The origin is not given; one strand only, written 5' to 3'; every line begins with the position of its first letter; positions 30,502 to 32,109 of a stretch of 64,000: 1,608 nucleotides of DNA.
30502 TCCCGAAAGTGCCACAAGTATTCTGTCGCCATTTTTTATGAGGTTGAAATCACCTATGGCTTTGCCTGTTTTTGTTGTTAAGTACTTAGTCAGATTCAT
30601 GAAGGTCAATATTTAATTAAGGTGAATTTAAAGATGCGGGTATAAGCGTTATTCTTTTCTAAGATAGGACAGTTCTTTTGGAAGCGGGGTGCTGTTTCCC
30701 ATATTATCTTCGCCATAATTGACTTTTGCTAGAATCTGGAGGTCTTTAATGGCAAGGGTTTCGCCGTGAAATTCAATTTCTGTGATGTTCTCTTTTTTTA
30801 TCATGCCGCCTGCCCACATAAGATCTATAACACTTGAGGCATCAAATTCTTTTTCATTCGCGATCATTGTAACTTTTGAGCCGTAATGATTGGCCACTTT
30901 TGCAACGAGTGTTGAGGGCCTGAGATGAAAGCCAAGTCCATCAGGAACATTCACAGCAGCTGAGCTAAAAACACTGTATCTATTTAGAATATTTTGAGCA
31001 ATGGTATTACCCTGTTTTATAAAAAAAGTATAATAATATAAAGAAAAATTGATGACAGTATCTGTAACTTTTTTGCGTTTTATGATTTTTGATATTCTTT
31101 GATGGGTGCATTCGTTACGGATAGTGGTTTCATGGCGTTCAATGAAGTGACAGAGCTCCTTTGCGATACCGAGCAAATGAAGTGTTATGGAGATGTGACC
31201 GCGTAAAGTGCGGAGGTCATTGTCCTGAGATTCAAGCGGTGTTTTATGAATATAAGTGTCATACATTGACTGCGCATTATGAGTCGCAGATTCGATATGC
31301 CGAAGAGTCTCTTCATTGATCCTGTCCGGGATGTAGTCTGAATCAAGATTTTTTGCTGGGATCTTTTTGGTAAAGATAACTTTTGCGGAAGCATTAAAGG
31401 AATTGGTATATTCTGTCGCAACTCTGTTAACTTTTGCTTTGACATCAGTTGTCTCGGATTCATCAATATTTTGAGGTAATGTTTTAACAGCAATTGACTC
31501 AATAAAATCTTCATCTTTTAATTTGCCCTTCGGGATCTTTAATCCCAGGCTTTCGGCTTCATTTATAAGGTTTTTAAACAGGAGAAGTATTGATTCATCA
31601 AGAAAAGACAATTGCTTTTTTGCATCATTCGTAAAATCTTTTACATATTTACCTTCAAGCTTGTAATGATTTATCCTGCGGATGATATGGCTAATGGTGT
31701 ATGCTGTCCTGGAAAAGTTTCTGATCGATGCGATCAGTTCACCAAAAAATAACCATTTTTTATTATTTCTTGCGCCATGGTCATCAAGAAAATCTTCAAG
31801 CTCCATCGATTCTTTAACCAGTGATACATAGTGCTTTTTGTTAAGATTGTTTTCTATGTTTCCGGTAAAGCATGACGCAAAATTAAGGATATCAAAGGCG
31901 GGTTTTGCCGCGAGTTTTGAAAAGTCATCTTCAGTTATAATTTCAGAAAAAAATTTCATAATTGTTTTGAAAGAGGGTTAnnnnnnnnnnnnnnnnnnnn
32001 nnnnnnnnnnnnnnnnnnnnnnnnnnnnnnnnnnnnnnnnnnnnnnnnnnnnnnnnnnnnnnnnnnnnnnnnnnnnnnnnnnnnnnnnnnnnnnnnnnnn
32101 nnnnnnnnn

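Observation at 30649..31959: Unusual 436-aa protein: HPr phosphocarrier domain at the C-terminus of a large uncharacterised N-terminal region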

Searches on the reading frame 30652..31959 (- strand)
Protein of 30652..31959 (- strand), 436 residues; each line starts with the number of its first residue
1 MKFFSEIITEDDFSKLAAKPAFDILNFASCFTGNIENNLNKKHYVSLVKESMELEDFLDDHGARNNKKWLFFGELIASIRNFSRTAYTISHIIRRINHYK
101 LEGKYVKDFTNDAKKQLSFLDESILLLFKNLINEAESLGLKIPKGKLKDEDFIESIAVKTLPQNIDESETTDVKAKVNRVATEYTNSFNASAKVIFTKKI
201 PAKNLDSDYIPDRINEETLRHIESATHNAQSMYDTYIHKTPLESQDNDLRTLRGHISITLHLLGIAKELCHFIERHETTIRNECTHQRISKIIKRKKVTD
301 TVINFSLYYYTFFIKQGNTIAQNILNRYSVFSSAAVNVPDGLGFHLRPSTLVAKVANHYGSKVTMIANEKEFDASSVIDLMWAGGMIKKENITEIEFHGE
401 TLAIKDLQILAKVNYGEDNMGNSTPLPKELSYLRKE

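Call 4: search_protein_families(library=pfam, proteins=[window:30652-31959:-], max_evalue=1)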
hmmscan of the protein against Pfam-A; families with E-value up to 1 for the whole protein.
window:30652-31959:- (436 aa): 2 families
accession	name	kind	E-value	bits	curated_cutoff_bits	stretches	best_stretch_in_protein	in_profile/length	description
PF00381.24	PTS-HPr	-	4e-08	33.6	23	1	335-400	4-66/81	PTS HPr component phosphorylation site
PF14163.11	SieB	-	0.0087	16.1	26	1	64-138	29-96/147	Super-infection exclusion protein B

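Call 5: search_protein_families(library=ncbifam, proteins=[window:30652-31959:-], max_evalue=1)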
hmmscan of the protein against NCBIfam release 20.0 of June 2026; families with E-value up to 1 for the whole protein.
window:30652-31959:- (436 aa): 6 families
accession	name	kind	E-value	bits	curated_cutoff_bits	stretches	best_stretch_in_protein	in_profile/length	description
TIGR01003.1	PTS_HPr_family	subfamily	2.6e-09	36.9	47.9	1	333-401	3-71/82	HPr family phosphocarrier protein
NF010352.0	PRK13780.1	equivalog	1.4e-05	24.9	110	1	338-392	8-61/88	phosphocarrier protein HPr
NF008104.0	PRK10850.1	equivalog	0.011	15.7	153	1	338-382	10-52/85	phosphocarrier protein Hpr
NF010354.0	PRK13782.1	equivalog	0.018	15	123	1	336-381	6-51/85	HPr family phosphocarrier protein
NF041319.1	PTS-HPr_Halo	equivalog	0.037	14.5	140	1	336-378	5-50/87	phosphocarrier protein HPr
NF008146.0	PRK10897.1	equivalog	0.058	13.7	119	1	335-385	6-57/90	PTS phosphocarrier protein NPr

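Call 6: search_solved_structures(query=window:30652-31959:-, max_evalue=10, show_alignments=3)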
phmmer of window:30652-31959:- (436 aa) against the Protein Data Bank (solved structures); distinct sequences matched with E-value up to 10: 20.
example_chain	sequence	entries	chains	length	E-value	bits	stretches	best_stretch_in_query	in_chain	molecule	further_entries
1pch_A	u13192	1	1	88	9.5e-06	28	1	338-383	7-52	PHOSPHOCARRIER PROTEIN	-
3le5_A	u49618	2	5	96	0.0019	20.5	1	335-418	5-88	Phosphotransferase system, HPr-related proteins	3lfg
3le1_A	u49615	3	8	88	0.0024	20.2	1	335-418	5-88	Phosphotransferase system, HPr-related proteins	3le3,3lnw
1qr5_A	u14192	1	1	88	0.073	15.3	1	337-393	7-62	PHOSPHOCARRIER PROTEIN HPR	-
1ka5_A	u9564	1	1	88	0.099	14.8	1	338-393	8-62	PHOSPHOCARRIER PROTEIN HPR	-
1txe_A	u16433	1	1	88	0.14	14.4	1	337-393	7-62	Phosphocarrier protein HPr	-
4xwj_B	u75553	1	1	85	0.17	14.1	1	336-400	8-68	Phosphocarrier protein HPr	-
1ggr_B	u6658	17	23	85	0.19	13.9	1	336-400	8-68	PHOSPHOCARRIER PROTEIN HPR | HISTIDINE-CONTAINING PHOSPHOCARRIER PROTEIN HPR | PHOSPHO-HPR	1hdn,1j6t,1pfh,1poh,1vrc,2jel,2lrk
9s8b_C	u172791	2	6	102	0.22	13.7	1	335-400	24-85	Phosphocarrier protein HPr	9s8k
1kkl_H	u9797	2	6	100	0.27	13.4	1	337-393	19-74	PHOSPHOCARRIER PROTEIN HPR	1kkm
2fep_S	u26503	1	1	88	0.28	13.4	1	340-393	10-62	Phosphocarrier protein HPr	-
3oqm_S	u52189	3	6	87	0.28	13.3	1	340-393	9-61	Phosphocarrier protein HPr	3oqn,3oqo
1y4y_A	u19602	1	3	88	0.29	13.3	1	339-384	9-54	Phosphocarrier protein HPr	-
1y50_A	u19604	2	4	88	0.39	12.8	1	339-384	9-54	Phosphocarrier protein HPr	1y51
1opd_A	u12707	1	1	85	0.65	12.1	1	336-400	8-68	HISTIDINE-CONTAINING PROTEIN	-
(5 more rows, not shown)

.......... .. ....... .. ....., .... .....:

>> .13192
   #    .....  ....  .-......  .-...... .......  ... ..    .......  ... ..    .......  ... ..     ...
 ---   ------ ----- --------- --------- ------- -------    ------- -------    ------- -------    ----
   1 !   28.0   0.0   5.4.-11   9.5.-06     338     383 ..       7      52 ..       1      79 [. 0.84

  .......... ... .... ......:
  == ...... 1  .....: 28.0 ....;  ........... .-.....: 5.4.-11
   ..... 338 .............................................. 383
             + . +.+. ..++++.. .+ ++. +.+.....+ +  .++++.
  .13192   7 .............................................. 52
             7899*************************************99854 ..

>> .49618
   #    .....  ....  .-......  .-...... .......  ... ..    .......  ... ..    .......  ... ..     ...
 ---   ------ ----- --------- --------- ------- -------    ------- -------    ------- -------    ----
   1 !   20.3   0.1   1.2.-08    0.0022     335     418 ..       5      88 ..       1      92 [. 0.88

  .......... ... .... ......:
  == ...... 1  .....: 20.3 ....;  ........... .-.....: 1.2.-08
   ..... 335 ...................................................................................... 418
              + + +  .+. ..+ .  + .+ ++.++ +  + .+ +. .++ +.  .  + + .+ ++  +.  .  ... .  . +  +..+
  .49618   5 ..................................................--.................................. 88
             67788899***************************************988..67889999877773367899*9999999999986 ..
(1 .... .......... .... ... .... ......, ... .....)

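Call 7: find_homologous_proteins(query=window:30652-31959:-, max_evalue=0.001)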
Query window:30652-31959:- (436 aa): 127 proteins with E <= 0.001 among 3951 candidates; the best 120 are listed.
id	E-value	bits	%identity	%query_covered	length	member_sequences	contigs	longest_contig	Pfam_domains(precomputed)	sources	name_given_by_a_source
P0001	5.7e-265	897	93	100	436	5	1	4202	PF00381.25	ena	-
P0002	3.0e-249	845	88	100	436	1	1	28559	-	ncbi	-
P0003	1.6e-227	773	78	100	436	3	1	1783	PF00381.25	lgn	-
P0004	9.6e-226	767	80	100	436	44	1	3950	PF00381.25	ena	-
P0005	1.3e-225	767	78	100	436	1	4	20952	PF00381.25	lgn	-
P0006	1.4e-225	767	78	100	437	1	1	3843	-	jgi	-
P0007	1.1e-216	738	77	100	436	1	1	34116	-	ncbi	-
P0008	1.4e-189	648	94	73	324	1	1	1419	-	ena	-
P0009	1.2e-173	596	63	100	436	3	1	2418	PF00381.25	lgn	-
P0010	4.3e-172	591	61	100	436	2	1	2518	PF00381.25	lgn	-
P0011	2.4e-168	578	60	100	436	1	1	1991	PF00381.25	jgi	jgi:phosphotransferase system HPr (HPr) family protein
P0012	6.3e-168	577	60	100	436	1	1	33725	PF00381.25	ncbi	-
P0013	1.9e-165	569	59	100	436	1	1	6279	PF00381.25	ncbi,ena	ncbi:MAG: HPr family phosphocarrier protein [Pseudomonadota bacterium]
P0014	9.3e-165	567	59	100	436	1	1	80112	PF00381.25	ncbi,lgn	-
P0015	2.1e-164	565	59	100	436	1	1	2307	PF00381.25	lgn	-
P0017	3.1e-163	562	59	99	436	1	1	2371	PF00381.25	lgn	-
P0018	1.8e-161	556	58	100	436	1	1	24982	PF00381.25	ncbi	-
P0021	5.8e-159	548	58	100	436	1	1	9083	PF00381.25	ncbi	-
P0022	1.2e-158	546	55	100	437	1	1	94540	PF00381.25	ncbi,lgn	-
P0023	2.5e-158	545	56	100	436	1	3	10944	PF00381.25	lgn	-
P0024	1.6e-157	543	57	99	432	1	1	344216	PF00381.25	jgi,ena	-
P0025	6.5e-157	541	56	100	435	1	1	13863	PF00381.25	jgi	-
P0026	1.3e-156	540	58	100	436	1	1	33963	PF00381.25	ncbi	-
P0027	1.5e-152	526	55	100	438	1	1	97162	PF00381.25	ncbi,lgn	-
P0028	5.1e-152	525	55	100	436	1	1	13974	PF00381.25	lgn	-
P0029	1.6e-151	523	55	100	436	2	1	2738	PF00381.25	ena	-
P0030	3.1e-151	522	54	100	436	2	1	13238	PF00381.25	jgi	-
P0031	7.2e-151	521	55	100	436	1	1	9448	PF00381.25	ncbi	-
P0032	7.8e-151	521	56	100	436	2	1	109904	PF00381.25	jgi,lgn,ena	-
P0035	3.1e-150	519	53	100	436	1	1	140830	PF00381.25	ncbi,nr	ncbi:MAG: HPr family phosphocarrier protein [Desulfobacterota bacterium]|nr:HPr family phosphocarrie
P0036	5.9e-150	518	54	100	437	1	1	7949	PF00381.25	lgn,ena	-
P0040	3.5e-149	515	54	100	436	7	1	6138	PF00381.25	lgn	-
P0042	5.9e-149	515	55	100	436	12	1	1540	PF00381.25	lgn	-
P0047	5.7e-147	508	54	100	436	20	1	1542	PF00381.25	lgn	-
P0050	1.3e-146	507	53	100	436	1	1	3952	PF00381.25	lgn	-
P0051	2.4e-146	506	54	100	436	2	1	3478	PF00381.25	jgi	jgi:phosphotransferase system HPr-like phosphotransfer protein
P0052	6.0e-146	505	52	100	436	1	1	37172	PF00381.25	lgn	-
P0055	4.9e-145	502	53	100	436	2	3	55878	PF00381.25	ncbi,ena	-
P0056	1.1e-144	500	53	100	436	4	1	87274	PF00381.25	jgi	jgi:phosphotransferase system HPr (HPr) family protein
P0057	3.2e-144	499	53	100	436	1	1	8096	PF00381.25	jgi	jgi:phosphotransferase system HPr (HPr) family protein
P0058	6.8e-144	498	51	100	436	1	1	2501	PF00381.25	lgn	-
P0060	6.0e-143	495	54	100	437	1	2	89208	PF00381.25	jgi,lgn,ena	-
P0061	6.9e-143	495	53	100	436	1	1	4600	PF00381.25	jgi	jgi:phosphotransferase system HPr-like phosphotransfer protein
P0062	7.6e-143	494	53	100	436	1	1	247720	PF00381.25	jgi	-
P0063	7.8e-143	494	53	100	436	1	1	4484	PF00381.25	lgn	-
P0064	2.4e-141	489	52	100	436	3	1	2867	PF00381.25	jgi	jgi:phosphotransferase system HPr-like phosphotransfer protein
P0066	5.7e-140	485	54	100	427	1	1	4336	PF00381.25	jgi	-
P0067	9.9e-140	484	52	100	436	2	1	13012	PF00381.25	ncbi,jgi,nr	ncbi:MAG: HPr family phosphocarrier protein [Deltaproteobacteria bacterium]|nr:HPr family phosphocar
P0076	2.1e-121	424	54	83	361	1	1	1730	PF00381.25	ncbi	-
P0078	8.4e-113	396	53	80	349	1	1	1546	PF00381.25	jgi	jgi:phosphotransferase system HPr-like phosphotransfer protein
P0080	1.0e-104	369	55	71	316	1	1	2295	PF00381.25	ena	-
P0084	9.7e-95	336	41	98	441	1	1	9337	PF00381.25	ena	-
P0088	9.5e-93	329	40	99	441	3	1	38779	PF00381.25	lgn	-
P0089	3.3e-92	328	40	99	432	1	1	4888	PF00381.25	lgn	-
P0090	1.3e-91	326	40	98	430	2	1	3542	PF00381.25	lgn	-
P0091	1.4e-91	326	41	98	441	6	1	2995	PF00381.25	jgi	-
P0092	5.6e-91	324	39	98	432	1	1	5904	PF00381.25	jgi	jgi:hypothetical protein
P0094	1.2e-89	319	40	98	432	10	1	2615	PF00381.25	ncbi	-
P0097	1.1e-87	313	38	98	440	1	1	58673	-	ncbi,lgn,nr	ncbi:MAG: HPr family phosphocarrier protein [Deltaproteobacteria bacterium]|nr:HPr family phosphocar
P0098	2.5e-85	305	40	99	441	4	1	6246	PF00381.25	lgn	-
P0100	5.5e-84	301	39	98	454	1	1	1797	PF00381.25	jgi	jgi:phosphotransferase system HPr-like phosphotransfer protein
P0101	2.5e-83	298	38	98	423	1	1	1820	PF00381.25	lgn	-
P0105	1.8e-81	292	38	98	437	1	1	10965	PF00381.25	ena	-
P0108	4.5e-79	284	38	91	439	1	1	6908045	-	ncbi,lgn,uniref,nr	ncbi:Uncharacterized protein dnl_43550 [Desulfonema limicola]|uniref:Phosphotransferase n=1 Tax=Desu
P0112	6.8e-66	241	34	99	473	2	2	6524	PF00381.25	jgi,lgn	jgi:phosphotransferase system HPr-like phosphotransfer protein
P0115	2.8e-62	229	31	99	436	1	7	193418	PF00381.25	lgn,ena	-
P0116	9.1e-60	221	30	88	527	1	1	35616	-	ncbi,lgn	-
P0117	1.2e-59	220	30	88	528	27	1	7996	-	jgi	jgi:hypothetical protein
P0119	9.2e-59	218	43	62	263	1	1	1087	PF00381.25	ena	-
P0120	6.3e-57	211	40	72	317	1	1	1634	PF00381.25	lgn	-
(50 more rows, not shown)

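Call 12: find_encoding_contigs(protein=P0108, flank=8000, max_places=2)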
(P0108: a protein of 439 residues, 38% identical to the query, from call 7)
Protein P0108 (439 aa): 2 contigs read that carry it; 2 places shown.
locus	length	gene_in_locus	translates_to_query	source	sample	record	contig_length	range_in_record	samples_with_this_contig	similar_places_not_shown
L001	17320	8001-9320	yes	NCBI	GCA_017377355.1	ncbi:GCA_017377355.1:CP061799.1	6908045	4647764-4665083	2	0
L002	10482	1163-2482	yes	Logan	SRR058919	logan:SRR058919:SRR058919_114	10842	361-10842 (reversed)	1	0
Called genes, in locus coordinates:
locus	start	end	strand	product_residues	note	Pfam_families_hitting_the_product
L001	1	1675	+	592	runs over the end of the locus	PF01807:Zn_ribbon_DnaG, PF08275:DNAG_N, PF01751:Toprim, PF13155:Toprim_2, PF13362:Toprim_3 (weak), PF13662:Toprim_4, PF10410:DnaB_bind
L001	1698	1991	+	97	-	PF03979:Sigma70_r1_1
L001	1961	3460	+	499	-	PF00140:Sigma70_r1_2, PF04542:Sigma70_r2, PF04539:Sigma70_r3, PF04545:Sigma70_r4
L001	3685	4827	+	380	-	PF01784:DUF34_NIF3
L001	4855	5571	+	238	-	PF24481:CT398_CC, PF02591:Zn_ribbon_9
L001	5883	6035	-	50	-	-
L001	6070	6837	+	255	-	PF00005:ABC_tran, PF13304:AAA_21 (faint)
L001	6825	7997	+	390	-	PF01458:SUFBD_core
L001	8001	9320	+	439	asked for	-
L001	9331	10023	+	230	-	PF01128:IspD, PF12804:NTP_transf_3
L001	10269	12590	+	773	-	-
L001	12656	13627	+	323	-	-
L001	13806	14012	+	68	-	PF00313:CSD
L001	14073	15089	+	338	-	PF01137:RTC, PF05189:RTC_insert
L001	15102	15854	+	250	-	PF02698:DUF218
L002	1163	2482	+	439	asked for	-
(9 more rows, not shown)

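Call 13: find_encoding_contigs(protein=P0035, flank=8000, max_places=2)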
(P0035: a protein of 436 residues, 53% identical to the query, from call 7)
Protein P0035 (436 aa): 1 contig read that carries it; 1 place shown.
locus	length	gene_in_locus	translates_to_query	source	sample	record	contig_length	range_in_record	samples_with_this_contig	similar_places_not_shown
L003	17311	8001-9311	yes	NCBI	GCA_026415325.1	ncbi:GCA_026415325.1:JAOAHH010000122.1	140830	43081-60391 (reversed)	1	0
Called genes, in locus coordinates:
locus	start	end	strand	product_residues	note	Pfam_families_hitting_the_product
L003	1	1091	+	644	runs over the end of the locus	PF07973:tRNA_SAD, PF00587:tRNA-synt_2b, PF03129:HGTP_anticodon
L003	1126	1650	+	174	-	PF05198:IF3_N, PF00707:IF3_C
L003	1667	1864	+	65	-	PF01632:Ribosomal_L35p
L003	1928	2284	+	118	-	PF00453:Ribosomal_L20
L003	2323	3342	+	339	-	PF02912:Phe_tRNA-synt_N, PF01409:tRNA-synt_2d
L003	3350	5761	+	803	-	PF01588:tRNA_bind, PF03483:B3_4, PF03484:B5, PF17759:tRNA_synthFbeta, PF03147:FDX-ACB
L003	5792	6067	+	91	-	PF00216:Bac_DNA_binding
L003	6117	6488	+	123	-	PF00376:MerR, PF13411:MerR_1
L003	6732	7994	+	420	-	PF13715:CarbopepD_reg_2 (faint), PF15976:CooC_C (faint), PF13620:CarboxypepD_reg (weak)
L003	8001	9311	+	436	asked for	PF00381:PTS-HPr (faint)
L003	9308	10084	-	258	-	PF02673:BacA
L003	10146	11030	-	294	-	PF00582:Usp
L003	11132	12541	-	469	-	PF01565:FAD_binding_4, PF02913:FAD-oxidase_C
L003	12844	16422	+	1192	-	PF02463:SMC_N, PF13175:AAA_15, PF13304:AAA_21 (weak), PF13476:AAA_23, PF13555:AAA_29 (faint), PF23649:FKBP15 (faint), PF06470:SMC_hinge, PF00038:Filament (weak)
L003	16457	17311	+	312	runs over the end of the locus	PF02881:SRP54_N, PF13604:AAA_30, PF00448:SRP54, PF13401:AAA_22 (weak)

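Call 14: find_encoding_contigs(protein=P0097, flank=8000, max_places=2)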
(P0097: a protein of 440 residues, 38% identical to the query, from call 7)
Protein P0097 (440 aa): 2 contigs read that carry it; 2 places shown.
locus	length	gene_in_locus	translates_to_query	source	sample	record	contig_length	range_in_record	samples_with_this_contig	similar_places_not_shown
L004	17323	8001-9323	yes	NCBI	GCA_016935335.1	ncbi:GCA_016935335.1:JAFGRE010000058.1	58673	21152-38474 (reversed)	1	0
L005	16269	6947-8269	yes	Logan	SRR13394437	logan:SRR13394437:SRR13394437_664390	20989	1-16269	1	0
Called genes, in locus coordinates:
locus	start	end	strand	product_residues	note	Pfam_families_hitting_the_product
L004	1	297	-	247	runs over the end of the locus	PF01656:CbiA, PF02374:ArsA_ATPase (weak), PF10609:ParA (faint), PF13614:AAA_31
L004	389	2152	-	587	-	PF01268:FTHFS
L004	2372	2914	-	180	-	PF08308:PEGA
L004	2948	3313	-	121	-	PF08378:NERD, PF02021:UPF0102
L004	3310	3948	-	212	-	PF01351:RNase_HII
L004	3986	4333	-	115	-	PF01245:Ribosomal_L19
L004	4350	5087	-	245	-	PF01746:tRNA_m1G_MT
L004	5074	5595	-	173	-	PF01782:RimM, PF05239:PRC, PF24986:PRC_RimM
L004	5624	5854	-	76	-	PF13083:KH_KhpA-B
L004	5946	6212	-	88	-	PF00886:Ribosomal_S16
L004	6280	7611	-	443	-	PF02881:SRP54_N, PF00448:SRP54, PF02978:SRP_SPB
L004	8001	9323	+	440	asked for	-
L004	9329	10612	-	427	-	PF04413:Glycos_transf_N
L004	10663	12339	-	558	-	-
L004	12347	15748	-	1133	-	PF00912:Transgly, PF00905:Transpeptidase (faint)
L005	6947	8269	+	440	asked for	-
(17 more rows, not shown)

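Call 15: predict_structure(alignment_id=A1)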
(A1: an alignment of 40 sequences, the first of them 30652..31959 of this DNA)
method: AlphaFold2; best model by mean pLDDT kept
length: 436 residues; sequences in the alignment: 40
mean_pLDDT: 87.1   pTM: 0.81
mean pLDDT of the five models: 87.1, 86.5, 86.0, 85.7, 85.3
residues with pLDDT >= 90: 260; 70-90: 136; 50-70: 28; < 50: 12
segments of 3 or more residues with pLDDT < 50: 167-170, 280-282
pLDDT, mean of each block of 10 residues (from residue 1): 70 93 93 73 93 94 89 94 96 88 90 95 94 95 81 60 52 80 92 90 81 89 91 86 87 95 95 72 65 90 96 95 88 92 91 89 90 94 92 93 93 91 88 71
secondary structure, 60 per line:
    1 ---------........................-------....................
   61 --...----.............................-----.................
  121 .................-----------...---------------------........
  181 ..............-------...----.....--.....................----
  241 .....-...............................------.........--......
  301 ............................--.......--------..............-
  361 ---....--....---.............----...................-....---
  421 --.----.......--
elements in order: H10-33 H41-60 H70-98 H104-137 H173-194 H209-213 H216-236 H241-245 H247-277 H284-292 H295-328 E331-337 H346-359 E364-367 E370-373 H377-389 E394-400 H401-412 H428-434
